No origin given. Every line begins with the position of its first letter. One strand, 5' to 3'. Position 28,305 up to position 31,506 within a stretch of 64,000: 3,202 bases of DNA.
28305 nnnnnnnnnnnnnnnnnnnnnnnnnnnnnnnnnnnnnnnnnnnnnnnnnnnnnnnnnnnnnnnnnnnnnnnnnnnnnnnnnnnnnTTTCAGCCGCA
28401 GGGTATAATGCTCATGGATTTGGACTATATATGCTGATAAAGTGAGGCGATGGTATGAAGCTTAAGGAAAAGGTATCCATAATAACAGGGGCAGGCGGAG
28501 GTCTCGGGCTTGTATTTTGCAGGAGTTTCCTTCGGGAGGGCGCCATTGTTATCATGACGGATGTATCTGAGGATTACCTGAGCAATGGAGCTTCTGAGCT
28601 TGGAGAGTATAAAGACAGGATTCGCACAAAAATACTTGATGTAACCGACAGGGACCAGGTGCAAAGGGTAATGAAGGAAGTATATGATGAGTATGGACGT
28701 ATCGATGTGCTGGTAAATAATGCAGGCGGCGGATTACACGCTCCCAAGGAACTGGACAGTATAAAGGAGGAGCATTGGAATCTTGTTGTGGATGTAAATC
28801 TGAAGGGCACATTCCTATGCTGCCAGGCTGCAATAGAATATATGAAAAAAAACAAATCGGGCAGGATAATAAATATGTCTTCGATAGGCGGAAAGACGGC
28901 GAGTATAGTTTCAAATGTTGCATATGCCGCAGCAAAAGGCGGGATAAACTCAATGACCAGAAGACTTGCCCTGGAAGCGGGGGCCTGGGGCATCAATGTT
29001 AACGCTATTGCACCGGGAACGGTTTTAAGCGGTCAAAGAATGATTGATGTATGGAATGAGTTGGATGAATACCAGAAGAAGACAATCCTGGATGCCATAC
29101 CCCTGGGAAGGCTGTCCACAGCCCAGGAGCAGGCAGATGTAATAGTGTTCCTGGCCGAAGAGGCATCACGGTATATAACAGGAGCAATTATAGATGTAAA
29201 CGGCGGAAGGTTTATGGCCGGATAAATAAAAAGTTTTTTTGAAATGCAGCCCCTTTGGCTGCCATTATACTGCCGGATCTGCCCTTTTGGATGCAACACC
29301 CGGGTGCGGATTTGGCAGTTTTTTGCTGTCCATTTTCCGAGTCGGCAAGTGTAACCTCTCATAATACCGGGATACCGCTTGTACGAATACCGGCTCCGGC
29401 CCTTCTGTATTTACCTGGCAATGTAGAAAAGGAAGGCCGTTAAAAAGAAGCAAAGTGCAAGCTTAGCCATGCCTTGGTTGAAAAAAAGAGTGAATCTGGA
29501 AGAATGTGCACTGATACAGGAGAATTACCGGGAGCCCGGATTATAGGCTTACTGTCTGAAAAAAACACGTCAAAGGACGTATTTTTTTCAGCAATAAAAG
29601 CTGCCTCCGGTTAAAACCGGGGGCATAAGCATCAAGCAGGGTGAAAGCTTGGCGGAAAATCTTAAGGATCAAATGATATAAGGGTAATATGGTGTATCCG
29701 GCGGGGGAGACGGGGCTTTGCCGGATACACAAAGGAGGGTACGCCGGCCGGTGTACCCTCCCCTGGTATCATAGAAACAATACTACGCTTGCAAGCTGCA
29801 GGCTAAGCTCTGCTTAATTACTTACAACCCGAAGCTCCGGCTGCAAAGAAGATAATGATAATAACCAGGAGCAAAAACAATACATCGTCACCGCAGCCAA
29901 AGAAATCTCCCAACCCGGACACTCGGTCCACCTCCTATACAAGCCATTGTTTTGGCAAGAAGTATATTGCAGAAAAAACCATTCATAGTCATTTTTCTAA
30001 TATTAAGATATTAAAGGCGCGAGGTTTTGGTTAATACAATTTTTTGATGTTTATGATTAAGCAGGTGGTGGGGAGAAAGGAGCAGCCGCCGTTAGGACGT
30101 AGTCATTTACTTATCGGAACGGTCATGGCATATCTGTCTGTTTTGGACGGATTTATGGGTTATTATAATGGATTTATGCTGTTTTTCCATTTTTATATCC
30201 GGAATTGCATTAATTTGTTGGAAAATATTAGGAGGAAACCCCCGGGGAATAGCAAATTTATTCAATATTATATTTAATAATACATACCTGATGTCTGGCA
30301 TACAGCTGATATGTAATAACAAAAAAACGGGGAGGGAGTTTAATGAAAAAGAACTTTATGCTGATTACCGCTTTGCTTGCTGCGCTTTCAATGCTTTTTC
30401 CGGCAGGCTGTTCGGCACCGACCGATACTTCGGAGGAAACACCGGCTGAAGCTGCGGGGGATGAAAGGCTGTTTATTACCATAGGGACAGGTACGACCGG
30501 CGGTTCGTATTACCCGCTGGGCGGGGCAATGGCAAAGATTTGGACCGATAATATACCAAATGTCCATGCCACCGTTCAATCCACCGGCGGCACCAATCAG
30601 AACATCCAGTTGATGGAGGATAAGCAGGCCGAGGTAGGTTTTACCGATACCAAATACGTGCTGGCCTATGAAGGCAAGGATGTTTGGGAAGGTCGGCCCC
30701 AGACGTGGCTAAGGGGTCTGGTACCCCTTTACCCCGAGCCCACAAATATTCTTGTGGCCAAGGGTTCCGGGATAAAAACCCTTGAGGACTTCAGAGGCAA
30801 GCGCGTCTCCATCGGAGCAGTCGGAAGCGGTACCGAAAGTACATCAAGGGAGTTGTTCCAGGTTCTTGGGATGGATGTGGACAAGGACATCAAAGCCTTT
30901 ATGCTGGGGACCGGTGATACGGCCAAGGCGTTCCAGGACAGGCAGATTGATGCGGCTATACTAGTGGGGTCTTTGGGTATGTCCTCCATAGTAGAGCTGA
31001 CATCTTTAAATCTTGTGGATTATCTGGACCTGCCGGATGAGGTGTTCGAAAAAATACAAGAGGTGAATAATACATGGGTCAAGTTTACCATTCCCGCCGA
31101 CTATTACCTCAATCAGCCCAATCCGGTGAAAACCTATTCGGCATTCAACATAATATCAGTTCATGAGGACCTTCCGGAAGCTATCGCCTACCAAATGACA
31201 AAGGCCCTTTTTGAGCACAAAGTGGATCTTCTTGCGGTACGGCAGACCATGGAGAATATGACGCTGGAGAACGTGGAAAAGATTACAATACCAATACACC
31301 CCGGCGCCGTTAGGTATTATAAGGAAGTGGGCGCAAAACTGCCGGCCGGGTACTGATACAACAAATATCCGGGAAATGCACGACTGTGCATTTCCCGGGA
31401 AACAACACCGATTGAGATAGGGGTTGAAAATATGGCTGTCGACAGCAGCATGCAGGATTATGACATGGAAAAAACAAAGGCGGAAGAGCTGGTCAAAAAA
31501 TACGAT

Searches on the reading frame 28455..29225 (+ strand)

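Call 7: search_protein_families(library=pfam, proteins=[window:28455-29225:+])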
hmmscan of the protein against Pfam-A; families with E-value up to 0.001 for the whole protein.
window:28455-29225:+ (256 aa): 6 families
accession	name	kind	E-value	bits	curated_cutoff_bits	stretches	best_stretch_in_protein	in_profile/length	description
PF13561.12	adh_short_C2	-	1.3e-54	185.8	27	1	12-251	1-234/236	Enoyl-(Acyl carrier protein) reductase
PF00106.31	adh_short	-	1.9e-54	184.6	26.6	1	6-192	1-184/195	short chain dehydrogenase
PF08659.16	KR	-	6.2e-11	43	22.6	1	9-170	4-162/180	KR domain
PF23441.1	SDR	-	4.1e-06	26.8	27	1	6-253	8-256/258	SDR-like rossmann domain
PF02719.21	Polysacc_synt_2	-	4.8e-06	26.4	20.2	1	9-129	2-118/293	Polysaccharide biosynthesis protein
PF01370.27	Epimerase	-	6.1e-05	23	20.9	1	9-182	2-170/240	NAD dependent epimerase/dehydratase family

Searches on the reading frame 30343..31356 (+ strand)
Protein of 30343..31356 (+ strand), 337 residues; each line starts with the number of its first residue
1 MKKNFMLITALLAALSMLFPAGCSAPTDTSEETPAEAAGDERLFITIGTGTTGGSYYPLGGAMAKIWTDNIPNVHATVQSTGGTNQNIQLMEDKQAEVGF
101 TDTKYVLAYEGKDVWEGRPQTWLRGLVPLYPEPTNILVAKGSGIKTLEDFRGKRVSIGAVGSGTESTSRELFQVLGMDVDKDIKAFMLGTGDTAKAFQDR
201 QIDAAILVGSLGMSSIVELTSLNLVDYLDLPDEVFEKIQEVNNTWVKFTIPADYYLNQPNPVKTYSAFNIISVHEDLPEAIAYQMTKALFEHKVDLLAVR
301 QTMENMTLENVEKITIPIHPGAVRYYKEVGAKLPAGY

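Call 7: search_protein_families(library=pfam, proteins=[window:30343-31356:+])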
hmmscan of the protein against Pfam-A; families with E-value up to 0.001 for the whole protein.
window:30343-31356:+ (337 aa): 3 families
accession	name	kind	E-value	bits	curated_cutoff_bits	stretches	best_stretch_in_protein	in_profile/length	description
PF16868.10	NMT1_3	-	6.3e-79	266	27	1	47-330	1-289/289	NMT1-like family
PF09084.16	NMT1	-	3.3e-08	34.2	20.5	1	79-207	26-146/216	NMT1/THI5 like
PF12974.12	Phosphonate-bd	-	1.2e-05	25.2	27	1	136-291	89-215/242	ABC transporter, phosphonate, periplasmic substrate-binding protein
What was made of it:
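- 30343..31356 (+): TAXI-type TRAP solute-binding protein gene, the upstream neighbour in this lineage. Pfam NMT1_3 1-289/289, E 6e-79 (call 7).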
